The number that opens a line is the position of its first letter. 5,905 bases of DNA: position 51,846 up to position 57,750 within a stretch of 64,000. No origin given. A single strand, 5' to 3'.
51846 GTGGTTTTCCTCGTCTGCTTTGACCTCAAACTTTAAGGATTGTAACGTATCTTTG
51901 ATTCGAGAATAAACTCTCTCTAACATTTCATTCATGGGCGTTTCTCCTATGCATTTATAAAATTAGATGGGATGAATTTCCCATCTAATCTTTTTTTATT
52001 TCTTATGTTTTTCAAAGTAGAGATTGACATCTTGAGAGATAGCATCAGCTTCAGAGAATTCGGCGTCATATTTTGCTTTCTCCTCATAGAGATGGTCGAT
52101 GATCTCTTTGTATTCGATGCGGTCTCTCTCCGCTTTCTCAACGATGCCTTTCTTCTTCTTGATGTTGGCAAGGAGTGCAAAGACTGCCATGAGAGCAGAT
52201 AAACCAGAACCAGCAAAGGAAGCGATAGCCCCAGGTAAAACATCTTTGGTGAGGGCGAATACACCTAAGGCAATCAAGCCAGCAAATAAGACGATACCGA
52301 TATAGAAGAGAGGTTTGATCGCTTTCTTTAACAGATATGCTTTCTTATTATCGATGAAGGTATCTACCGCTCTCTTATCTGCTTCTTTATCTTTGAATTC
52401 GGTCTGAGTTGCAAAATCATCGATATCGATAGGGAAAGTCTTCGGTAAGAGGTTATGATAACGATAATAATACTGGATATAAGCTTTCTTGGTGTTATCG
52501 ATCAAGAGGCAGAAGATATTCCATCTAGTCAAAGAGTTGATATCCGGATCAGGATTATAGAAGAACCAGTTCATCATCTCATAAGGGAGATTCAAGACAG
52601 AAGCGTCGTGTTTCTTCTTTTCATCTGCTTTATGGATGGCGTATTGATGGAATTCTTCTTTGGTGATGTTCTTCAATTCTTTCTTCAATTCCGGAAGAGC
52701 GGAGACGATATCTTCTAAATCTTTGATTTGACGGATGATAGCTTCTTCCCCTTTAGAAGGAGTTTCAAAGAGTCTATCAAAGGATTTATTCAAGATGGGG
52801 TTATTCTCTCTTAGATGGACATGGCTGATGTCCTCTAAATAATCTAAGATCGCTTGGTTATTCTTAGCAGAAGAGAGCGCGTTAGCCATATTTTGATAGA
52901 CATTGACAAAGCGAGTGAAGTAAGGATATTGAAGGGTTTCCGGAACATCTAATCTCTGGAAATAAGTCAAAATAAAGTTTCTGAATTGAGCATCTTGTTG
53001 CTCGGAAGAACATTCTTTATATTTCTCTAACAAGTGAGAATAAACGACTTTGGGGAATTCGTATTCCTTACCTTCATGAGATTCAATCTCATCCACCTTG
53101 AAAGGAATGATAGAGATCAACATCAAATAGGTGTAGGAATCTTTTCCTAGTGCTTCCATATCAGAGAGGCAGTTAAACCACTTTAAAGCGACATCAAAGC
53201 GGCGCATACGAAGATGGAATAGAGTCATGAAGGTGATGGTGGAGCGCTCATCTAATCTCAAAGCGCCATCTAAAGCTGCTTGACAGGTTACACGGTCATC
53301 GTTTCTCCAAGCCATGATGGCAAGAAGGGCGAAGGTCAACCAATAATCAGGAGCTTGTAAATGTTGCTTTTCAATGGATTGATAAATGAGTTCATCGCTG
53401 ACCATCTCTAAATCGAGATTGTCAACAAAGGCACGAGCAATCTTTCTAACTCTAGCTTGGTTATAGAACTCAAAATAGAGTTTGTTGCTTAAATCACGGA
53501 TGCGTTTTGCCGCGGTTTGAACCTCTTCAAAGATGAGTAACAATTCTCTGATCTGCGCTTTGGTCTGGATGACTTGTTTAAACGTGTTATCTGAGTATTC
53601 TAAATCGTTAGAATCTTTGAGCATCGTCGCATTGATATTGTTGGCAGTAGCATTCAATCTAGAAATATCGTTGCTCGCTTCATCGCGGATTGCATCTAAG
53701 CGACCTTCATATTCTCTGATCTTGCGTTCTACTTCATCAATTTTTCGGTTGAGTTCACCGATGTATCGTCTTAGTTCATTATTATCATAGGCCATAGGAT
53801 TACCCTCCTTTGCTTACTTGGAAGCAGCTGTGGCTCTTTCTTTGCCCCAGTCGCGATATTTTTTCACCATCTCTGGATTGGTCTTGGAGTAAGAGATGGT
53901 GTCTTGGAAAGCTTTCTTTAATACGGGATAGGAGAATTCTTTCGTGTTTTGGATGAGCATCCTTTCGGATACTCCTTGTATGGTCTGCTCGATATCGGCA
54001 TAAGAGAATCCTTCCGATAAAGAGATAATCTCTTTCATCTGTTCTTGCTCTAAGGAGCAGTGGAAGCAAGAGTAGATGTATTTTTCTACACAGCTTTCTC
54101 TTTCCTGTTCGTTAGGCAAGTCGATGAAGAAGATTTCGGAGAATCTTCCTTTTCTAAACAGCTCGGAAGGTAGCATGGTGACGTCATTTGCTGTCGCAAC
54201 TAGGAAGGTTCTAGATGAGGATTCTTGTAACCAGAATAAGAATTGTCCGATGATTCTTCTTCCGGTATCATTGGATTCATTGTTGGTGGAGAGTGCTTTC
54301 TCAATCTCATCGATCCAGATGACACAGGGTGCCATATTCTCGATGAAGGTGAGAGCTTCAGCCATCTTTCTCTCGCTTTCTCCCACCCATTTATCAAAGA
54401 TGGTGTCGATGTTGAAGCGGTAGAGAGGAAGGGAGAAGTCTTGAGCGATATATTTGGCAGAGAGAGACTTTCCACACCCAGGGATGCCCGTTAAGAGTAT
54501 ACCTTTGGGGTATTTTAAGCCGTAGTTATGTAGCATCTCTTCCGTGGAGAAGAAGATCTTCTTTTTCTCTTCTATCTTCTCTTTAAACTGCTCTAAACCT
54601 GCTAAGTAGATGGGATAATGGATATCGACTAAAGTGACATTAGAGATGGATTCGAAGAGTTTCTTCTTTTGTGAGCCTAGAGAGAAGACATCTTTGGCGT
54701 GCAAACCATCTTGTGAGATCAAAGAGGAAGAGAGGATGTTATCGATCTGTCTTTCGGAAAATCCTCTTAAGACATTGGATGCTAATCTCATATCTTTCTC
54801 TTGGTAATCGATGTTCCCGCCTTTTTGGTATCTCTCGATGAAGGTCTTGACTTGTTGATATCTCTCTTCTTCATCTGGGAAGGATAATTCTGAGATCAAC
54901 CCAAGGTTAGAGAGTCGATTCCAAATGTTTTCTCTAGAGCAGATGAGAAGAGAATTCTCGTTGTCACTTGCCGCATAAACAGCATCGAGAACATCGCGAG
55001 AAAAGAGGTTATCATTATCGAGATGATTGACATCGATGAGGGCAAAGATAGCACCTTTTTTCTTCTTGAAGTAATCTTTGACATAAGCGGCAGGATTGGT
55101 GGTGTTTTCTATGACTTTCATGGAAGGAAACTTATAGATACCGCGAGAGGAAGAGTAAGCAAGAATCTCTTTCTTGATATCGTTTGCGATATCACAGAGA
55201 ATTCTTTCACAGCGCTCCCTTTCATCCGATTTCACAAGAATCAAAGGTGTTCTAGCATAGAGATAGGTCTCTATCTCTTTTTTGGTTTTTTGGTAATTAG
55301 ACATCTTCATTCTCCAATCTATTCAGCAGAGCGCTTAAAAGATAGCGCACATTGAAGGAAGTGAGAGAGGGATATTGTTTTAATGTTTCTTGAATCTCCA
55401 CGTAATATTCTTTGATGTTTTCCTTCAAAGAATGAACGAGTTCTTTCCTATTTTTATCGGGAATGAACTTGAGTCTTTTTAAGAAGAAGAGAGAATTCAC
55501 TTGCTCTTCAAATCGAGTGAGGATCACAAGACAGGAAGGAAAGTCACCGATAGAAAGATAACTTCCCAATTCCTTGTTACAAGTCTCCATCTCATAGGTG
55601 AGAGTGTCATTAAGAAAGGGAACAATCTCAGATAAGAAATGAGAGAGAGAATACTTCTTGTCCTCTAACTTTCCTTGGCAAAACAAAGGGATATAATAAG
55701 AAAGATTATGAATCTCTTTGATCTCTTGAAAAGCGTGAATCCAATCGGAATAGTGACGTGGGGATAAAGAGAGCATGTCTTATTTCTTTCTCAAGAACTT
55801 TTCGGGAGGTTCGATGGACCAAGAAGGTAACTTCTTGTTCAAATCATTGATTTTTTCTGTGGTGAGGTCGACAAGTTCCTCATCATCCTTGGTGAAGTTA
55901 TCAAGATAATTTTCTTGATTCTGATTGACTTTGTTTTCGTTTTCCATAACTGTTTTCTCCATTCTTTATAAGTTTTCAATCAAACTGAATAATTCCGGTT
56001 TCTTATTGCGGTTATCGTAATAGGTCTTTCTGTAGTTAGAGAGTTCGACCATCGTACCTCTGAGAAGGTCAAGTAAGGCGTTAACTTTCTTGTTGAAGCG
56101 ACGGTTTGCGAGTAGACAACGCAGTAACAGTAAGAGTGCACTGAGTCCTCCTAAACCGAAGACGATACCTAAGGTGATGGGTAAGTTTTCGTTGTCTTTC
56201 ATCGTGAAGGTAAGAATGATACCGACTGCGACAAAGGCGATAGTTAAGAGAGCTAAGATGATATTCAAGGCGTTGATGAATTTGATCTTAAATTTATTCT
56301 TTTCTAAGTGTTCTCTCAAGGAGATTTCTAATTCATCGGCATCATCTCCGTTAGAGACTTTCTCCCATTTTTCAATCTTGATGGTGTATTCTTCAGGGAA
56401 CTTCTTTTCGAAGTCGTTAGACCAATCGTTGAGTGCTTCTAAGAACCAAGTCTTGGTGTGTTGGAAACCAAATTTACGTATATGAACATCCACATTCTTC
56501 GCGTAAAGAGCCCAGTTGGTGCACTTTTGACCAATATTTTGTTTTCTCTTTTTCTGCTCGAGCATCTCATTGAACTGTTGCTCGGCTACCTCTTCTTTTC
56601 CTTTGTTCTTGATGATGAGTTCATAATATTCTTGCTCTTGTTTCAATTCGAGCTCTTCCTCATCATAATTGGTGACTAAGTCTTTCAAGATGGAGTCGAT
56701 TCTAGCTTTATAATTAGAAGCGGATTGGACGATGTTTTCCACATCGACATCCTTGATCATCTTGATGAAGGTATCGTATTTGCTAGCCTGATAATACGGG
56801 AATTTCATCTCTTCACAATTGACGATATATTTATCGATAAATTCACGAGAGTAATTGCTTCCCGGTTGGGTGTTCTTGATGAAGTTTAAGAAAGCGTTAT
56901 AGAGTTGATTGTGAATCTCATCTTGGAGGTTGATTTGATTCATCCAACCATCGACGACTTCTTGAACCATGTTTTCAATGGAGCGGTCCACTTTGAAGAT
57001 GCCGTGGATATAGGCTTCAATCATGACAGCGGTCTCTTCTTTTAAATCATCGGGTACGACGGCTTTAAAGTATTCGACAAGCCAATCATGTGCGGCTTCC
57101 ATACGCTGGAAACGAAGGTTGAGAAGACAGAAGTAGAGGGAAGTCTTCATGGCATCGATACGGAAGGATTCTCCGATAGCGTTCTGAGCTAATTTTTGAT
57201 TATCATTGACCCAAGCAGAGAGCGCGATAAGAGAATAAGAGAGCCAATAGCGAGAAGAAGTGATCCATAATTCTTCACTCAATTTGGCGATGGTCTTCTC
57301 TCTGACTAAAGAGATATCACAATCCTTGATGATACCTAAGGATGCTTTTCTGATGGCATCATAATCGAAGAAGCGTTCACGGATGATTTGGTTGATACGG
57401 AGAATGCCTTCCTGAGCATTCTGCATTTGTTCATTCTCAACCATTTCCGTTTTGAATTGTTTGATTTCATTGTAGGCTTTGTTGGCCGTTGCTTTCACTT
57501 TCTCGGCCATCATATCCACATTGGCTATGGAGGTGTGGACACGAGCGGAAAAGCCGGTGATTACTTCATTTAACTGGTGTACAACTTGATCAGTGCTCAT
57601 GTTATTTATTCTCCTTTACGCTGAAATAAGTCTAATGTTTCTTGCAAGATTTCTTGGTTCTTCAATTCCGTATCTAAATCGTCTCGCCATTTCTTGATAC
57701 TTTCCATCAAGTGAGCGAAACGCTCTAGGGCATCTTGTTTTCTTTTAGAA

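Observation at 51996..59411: Triplicated ~550-600-aa protein family with a conserved YWL...W-ND / L-R-F-x-R core and a C-terminal TM hairpin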

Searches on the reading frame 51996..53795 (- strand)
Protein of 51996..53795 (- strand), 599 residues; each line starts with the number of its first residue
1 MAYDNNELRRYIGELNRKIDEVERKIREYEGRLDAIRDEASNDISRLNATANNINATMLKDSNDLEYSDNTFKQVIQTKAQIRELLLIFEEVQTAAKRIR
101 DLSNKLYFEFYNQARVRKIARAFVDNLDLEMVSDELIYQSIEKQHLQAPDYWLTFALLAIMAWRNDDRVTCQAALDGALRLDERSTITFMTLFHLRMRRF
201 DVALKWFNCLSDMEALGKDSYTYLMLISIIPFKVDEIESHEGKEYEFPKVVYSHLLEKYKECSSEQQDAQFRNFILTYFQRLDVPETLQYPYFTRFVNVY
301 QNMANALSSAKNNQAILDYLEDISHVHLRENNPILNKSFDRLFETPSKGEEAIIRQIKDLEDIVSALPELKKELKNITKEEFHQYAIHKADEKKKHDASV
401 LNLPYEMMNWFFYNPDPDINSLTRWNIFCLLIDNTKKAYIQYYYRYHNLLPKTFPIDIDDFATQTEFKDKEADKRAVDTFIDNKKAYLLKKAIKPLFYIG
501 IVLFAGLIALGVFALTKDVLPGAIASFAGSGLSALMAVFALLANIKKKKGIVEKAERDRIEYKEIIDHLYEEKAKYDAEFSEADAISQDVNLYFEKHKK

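Call 3: search_protein_families(library=pfam, proteins=[window:51996-53795:-], max_evalue=0.1)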
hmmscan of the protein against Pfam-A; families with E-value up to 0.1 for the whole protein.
window:51996-53795:- (599 aa): 2 families
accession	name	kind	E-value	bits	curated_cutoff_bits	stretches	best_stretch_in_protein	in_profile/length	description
PF23991.1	DUF7310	-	0.023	15.6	40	1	4-40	24-60/83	Coiled-coil region of unknown function (DUF7310)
PF07926.17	TPR_MLP1_2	-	0.03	14.8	36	1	13-95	4-86/129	TPR/MLP1/MLP2-like protein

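Call 7: search_protein_families(library=ncbifam, proteins=[window:51996-53795:-], max_evalue=0.01)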
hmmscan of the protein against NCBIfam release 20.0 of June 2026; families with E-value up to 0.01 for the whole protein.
window:51996-53795:- (599 aa): 0 families

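Call 8: search_protein_families(library=padloc, proteins=[window:51996-53795:-], max_evalue=0.01)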
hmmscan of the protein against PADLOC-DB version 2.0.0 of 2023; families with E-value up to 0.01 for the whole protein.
window:51996-53795:- (599 aa): 1 family
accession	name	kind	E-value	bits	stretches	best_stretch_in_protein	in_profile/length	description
PDLC03859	LmuB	-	0.00016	19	0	4-106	368-475/611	-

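Call 9: search_protein_families(library=phrogs, proteins=[window:51996-53795:-], max_evalue=0.01)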
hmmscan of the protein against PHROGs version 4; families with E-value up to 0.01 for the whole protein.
window:51996-53795:- (599 aa): 1 family
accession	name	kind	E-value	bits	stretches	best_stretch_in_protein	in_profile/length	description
phrog_27316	-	unknown function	0.0027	18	1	483-590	8-110/263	-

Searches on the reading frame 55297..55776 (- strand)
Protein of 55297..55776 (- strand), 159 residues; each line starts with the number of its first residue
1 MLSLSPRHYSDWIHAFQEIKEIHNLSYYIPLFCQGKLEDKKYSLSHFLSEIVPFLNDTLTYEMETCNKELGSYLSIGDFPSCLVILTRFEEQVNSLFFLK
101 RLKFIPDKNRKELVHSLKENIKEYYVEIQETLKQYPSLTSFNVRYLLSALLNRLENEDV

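Call 3: search_protein_families(library=pfam, proteins=[window:55297-55776:-], max_evalue=0.1)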
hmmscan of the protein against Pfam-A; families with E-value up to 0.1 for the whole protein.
window:55297-55776:- (159 aa): 0 families

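Call 7: search_protein_families(library=ncbifam, proteins=[window:55297-55776:-], max_evalue=0.01)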
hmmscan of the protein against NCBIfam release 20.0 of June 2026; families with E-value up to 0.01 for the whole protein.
window:55297-55776:- (159 aa): 0 families

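Call 8: search_protein_families(library=padloc, proteins=[window:55297-55776:-], max_evalue=0.01)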
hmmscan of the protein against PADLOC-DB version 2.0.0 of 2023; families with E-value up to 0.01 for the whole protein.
window:55297-55776:- (159 aa): 0 families

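Call 9: search_protein_families(library=phrogs, proteins=[window:55297-55776:-], max_evalue=0.01)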
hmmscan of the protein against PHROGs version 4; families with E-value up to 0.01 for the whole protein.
window:55297-55776:- (159 aa): 0 families

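Call 62: find_homologous_proteins(query=window:55297-55776:-, max_evalue=0.001)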
Query window:55297-55776:- (159 aa): 1 proteins with E <= 0.001 among 17 candidates.
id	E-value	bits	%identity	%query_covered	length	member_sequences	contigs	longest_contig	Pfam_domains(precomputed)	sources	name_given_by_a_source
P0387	6.3e-98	343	99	100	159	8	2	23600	-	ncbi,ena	-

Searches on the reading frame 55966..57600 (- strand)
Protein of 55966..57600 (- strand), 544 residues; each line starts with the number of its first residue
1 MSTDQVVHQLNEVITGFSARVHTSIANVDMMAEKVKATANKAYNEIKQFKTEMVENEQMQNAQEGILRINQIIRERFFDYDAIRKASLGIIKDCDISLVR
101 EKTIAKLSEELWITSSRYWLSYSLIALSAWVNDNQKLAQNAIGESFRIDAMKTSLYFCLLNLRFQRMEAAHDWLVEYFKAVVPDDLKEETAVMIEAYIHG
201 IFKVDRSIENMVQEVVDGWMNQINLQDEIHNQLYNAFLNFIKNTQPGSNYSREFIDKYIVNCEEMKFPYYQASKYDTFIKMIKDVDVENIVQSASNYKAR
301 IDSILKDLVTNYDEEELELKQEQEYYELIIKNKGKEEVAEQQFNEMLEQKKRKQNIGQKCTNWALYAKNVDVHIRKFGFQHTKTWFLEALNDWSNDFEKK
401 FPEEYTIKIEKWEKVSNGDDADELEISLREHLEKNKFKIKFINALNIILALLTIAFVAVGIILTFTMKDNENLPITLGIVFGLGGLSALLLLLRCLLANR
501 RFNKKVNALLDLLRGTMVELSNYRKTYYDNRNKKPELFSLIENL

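Call 3: search_protein_families(library=pfam, proteins=[window:55966-57600:-], max_evalue=0.1)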
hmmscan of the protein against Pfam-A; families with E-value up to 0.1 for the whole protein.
window:55966-57600:- (544 aa): 5 families
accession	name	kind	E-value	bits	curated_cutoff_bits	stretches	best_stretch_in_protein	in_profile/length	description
PF11368.13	DUF3169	-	0.0026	17.8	31.6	1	405-484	71-148/250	Protein of unknown function (DUF3169)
PF08395.17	7tm_7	-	0.025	14.3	26.6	1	437-514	30-107/370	7tm Chemosensory receptor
PF06687.17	SUR7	-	0.027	14.6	29.6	1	409-503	80-165/201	SUR7/PalI family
PF13273.12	DUF4064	-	0.041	14.6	32.1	1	440-486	54-100/102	Protein of unknown function (DUF4064)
PF01337.24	Barstar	-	0.081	13.3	23.4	0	375-429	23-78/96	Barstar (barnase inhibitor)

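Call 7: search_protein_families(library=ncbifam, proteins=[window:55966-57600:-], max_evalue=0.01)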
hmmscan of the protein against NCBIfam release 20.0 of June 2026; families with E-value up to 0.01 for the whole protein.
window:55966-57600:- (544 aa): 0 families

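Call 8: search_protein_families(library=padloc, proteins=[window:55966-57600:-], max_evalue=0.01)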
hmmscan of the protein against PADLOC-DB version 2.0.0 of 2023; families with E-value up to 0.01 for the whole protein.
window:55966-57600:- (544 aa): 0 families

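Call 9: search_protein_families(library=phrogs, proteins=[window:55966-57600:-], max_evalue=0.01)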
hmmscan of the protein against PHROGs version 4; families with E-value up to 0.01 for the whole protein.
window:55966-57600:- (544 aa): 0 families
